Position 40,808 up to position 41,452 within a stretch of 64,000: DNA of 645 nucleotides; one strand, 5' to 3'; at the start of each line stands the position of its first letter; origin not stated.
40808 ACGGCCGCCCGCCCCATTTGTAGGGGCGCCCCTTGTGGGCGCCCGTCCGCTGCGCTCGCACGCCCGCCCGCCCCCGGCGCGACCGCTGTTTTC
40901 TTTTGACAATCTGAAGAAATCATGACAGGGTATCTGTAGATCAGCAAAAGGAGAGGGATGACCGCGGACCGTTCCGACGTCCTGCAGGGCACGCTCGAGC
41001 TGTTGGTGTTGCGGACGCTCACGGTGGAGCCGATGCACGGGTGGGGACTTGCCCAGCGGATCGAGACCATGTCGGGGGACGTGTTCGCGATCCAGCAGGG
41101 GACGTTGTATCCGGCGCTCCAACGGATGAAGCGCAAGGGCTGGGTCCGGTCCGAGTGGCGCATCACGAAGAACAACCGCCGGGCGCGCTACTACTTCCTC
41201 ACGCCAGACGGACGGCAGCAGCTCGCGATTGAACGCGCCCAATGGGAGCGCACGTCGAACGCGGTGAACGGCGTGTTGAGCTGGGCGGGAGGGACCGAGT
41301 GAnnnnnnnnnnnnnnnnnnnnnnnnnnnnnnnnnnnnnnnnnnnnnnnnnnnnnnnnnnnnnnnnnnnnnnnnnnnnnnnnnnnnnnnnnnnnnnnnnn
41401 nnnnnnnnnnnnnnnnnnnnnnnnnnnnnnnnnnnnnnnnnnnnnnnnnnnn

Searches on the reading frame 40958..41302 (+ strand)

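Call 84: search_protein_families(library=pfam, proteins=[window:40958-41302:+], max_evalue=0.01)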
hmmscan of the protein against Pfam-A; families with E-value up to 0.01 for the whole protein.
window:40958-41302:+ (114 aa): 1 family
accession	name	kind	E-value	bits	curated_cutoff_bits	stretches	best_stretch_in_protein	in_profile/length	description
PF03551.20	PadR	-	2.5e-20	72.7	27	1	17-90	1-74/75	Transcriptional regulator PadR-like family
